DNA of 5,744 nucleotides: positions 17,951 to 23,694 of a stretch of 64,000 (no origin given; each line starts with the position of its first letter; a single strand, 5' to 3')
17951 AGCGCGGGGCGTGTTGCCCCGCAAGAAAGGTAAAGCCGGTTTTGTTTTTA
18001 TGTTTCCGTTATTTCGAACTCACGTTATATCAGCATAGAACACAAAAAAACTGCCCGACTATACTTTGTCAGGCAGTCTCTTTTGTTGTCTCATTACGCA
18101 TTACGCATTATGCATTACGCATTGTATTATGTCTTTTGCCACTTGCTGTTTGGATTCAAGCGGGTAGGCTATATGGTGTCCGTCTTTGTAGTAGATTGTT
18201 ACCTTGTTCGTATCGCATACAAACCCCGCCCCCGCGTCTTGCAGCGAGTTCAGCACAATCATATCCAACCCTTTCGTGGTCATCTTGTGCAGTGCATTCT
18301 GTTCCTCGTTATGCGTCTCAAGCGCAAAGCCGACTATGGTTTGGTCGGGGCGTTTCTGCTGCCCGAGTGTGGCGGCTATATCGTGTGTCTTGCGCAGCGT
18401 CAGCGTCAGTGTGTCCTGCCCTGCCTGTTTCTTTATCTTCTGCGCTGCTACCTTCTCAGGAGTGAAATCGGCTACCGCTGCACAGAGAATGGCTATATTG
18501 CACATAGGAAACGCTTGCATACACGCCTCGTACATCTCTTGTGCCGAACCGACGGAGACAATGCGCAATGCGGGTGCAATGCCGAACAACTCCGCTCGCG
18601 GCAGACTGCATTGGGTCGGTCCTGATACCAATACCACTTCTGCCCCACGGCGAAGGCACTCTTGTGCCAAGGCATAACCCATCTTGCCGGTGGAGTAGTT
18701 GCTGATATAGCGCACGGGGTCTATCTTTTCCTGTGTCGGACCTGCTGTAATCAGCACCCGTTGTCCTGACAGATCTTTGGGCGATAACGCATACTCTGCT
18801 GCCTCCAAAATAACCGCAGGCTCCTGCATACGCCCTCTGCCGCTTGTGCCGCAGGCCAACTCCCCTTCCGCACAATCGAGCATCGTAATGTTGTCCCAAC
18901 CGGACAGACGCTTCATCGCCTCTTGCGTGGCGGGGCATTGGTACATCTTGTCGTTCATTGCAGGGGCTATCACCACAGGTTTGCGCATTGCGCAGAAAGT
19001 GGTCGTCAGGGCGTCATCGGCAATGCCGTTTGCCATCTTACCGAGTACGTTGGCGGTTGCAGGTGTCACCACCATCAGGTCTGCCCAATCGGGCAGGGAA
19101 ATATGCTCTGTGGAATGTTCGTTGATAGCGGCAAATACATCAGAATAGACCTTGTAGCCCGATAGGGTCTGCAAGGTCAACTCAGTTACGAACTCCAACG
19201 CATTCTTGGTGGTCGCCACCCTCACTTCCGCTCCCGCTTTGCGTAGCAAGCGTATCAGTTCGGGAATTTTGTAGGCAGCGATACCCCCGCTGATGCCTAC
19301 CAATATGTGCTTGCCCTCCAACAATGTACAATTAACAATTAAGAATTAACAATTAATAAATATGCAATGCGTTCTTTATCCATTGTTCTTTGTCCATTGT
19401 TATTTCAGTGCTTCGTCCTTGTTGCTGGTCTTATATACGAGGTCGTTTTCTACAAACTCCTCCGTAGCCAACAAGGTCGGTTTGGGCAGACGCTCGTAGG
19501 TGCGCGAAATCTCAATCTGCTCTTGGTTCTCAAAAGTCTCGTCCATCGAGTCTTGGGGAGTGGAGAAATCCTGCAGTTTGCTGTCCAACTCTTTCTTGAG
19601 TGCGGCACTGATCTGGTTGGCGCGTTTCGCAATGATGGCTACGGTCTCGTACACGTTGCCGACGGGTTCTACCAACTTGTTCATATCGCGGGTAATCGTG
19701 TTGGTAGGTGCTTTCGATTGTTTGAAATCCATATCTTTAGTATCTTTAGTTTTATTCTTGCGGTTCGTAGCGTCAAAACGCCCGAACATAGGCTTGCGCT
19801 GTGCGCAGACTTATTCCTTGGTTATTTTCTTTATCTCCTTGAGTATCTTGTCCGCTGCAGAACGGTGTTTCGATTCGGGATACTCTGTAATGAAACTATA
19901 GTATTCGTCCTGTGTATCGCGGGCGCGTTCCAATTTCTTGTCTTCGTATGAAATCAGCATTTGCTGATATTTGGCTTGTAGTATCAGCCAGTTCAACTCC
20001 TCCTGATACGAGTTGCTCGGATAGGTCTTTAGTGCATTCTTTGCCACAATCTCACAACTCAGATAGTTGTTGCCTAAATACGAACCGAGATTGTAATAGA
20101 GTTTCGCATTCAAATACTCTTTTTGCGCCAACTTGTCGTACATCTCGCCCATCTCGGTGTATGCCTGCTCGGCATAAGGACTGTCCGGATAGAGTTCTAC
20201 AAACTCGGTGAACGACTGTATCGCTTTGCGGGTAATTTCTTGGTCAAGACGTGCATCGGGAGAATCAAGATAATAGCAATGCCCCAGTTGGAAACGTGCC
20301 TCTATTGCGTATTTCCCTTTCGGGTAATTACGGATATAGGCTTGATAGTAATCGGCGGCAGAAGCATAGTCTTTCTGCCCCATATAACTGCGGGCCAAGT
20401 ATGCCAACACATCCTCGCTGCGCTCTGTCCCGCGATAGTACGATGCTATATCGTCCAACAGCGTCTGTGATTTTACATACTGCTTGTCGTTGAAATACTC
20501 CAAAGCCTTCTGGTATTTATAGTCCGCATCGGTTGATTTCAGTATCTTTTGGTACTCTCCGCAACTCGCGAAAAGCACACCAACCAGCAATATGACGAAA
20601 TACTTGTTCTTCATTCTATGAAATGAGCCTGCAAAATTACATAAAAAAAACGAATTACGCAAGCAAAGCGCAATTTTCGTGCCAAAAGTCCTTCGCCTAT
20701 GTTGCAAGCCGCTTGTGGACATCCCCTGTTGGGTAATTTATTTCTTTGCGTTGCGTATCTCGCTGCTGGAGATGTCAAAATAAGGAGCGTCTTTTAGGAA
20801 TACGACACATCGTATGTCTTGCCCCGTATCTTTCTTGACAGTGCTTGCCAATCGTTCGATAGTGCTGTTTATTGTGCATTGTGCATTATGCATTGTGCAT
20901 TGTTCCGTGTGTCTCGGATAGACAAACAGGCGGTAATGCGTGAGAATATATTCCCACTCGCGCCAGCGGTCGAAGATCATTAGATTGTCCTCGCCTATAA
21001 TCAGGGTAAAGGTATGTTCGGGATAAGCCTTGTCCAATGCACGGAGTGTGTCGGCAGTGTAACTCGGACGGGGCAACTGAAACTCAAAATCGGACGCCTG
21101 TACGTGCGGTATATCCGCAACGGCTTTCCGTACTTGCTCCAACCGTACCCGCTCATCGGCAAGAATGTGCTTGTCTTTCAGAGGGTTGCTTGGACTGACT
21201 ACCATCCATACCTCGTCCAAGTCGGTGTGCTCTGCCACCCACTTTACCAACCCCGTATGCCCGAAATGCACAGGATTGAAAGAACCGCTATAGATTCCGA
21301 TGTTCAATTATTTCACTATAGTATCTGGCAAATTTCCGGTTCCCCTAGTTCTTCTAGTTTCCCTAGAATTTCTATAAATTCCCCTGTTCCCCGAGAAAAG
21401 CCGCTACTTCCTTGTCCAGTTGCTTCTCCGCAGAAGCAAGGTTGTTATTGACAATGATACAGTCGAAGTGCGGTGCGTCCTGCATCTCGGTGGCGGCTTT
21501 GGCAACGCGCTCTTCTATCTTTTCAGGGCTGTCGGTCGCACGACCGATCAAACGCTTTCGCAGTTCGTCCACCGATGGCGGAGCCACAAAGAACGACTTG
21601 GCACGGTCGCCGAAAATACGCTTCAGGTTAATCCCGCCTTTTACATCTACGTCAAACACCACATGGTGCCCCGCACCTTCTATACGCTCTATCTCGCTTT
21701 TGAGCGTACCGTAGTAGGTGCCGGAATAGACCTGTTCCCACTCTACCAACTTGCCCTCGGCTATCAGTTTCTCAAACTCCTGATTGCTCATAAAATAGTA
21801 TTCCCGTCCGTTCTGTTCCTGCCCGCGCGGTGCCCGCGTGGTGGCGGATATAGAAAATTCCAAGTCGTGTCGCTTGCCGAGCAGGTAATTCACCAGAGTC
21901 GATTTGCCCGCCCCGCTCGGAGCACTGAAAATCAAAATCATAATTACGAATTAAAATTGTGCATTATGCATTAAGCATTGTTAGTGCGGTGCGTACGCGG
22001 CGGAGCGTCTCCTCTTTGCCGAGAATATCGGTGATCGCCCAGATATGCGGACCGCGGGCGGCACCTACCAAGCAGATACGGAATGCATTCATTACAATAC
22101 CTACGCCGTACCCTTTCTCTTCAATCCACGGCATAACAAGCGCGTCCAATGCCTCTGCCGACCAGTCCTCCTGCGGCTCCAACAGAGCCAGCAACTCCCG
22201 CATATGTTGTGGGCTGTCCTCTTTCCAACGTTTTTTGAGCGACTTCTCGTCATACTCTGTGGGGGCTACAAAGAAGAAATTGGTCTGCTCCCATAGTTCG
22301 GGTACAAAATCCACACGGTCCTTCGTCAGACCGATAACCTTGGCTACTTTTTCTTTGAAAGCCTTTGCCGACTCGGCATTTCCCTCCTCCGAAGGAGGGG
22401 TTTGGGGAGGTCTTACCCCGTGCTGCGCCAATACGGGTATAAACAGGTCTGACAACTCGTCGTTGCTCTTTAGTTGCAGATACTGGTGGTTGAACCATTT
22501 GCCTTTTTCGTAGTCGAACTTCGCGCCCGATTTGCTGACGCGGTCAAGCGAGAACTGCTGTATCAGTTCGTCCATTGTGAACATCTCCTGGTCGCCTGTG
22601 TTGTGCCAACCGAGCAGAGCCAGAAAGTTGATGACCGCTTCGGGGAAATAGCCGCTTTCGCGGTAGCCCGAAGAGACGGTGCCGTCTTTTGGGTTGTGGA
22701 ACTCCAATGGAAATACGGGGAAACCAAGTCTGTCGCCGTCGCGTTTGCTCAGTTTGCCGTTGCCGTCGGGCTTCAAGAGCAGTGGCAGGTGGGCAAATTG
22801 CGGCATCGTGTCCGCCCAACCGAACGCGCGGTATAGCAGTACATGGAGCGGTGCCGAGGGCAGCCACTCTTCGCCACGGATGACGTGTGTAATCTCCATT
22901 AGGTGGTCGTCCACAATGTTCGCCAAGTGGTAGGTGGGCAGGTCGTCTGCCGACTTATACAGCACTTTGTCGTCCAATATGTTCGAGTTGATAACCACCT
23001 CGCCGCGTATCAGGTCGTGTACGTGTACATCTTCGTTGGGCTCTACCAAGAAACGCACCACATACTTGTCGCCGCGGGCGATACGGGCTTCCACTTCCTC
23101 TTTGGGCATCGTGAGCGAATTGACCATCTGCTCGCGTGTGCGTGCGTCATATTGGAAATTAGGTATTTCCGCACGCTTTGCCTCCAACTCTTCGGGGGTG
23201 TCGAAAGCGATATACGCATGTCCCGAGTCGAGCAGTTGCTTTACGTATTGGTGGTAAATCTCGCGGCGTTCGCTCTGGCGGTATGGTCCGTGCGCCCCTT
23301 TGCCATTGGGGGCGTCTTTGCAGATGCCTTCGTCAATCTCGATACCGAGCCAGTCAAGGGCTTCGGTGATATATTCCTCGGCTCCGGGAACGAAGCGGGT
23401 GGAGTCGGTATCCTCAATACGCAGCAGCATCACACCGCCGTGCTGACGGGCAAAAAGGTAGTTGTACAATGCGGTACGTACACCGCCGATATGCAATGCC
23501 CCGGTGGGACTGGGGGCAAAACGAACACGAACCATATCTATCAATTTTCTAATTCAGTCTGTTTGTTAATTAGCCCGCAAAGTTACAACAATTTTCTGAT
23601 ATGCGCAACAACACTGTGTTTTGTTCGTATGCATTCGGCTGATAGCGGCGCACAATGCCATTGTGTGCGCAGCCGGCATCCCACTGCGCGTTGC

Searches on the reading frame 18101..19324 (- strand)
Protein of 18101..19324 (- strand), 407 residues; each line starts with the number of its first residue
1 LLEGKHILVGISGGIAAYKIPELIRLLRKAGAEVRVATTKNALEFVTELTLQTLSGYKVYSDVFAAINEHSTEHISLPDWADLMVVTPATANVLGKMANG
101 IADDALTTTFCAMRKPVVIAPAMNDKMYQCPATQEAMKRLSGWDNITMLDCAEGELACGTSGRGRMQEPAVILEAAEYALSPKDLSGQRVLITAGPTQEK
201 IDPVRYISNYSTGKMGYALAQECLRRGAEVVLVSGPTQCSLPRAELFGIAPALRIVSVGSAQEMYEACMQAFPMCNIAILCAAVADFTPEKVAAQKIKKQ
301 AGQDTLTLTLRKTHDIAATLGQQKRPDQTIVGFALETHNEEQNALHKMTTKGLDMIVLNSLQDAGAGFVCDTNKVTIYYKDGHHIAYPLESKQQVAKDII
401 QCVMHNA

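Call 53: search_protein_families(library=pfam, proteins=[window:18101-19324:-])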
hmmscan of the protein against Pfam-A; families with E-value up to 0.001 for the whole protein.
window:18101-19324:- (407 aa): 2 families
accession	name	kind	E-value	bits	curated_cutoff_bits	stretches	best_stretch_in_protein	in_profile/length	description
PF04127.22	DFP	-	5.3e-70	235.4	22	1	185-377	1-185/186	DNA/pantothenate metabolism flavoprotein C-terminal domain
PF02441.25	Flavoprotein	-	3.3e-35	121.5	22.7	1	5-173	1-155/162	Flavoprotein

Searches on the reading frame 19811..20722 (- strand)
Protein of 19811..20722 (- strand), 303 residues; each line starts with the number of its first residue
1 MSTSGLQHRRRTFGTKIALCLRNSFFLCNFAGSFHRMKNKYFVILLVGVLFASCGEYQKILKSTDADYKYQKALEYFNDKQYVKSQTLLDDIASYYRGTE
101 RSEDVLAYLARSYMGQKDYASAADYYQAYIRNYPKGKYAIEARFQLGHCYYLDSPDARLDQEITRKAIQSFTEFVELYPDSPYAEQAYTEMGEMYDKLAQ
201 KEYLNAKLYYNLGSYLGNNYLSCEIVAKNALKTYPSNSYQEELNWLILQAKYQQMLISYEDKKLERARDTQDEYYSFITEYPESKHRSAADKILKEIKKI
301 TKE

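Call 53: search_protein_families(library=pfam, proteins=[window:19811-20722:-])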
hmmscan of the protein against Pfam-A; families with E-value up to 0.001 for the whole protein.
window:19811-20722:- (303 aa): 6 families
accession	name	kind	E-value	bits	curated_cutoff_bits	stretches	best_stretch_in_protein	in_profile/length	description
PF13525.12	YfiO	-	2.4e-20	73.6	25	1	69-215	8-157/203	Outer membrane lipoprotein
PF13174.12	TPR_6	-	2e-06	28.5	26.3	1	108-135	5-32/33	Tetratricopeptide repeat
PF13428.12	TPR_14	-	1.9e-05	25.3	23.5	0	104-136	2-34/44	Tetratricopeptide repeat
PF07719.23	TPR_2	-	0.0001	22.6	27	0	105-135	3-33/34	Tetratricopeptide repeat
PF13512.12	TPR_18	-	0.00027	21.5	21.9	0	68-190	12-144/145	Tetratricopeptide repeat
PF13432.12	TPR_16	-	0.00034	21.5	32.7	0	80-135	11-63/65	Tetratricopeptide repeat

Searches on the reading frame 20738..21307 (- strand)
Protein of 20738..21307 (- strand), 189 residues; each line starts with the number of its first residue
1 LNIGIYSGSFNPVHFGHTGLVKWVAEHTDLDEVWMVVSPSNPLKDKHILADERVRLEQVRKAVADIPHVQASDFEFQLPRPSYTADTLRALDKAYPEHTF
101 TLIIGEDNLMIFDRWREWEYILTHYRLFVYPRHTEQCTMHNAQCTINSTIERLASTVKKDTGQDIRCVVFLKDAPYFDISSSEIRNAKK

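Call 53: search_protein_families(library=pfam, proteins=[window:20738-21307:-])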
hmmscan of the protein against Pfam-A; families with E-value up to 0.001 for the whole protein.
window:20738-21307:- (189 aa): 1 family
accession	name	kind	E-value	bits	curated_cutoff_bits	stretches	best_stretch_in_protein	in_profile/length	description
PF01467.32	CTP_transf_like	-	1.6e-22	80.6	21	1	5-186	1-132/133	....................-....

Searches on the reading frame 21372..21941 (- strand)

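Call 53: search_protein_families(library=pfam, proteins=[window:21372-21941:-])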
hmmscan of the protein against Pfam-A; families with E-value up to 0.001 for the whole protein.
window:21372-21941:- (189 aa): 2 families
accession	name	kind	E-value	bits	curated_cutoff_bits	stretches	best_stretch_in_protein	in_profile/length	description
PF00625.27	Guanylate_kin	-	2.1e-42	145.3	25.2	1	3-177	5-177/182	Guanylate kinase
PF03193.22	RsgA_GTPase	-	0.00046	20.5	30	0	2-32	108-138/174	RsgA GTPase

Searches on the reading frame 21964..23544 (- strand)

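Call 53: search_protein_families(library=pfam, proteins=[window:21964-23544:-])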
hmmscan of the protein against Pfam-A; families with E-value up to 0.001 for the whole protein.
window:21964-23544:- (526 aa): 2 families
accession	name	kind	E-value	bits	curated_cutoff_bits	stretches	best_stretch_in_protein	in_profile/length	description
PF00749.27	tRNA-synt_1c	-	4.5e-93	312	23.4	1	4-347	1-311/314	tRNA synthetases class I (E and Q), catalytic domain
PF19269.4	Anticodon_2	-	1e-33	117.2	23.6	1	391-521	4-141/141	Anticodon binding domain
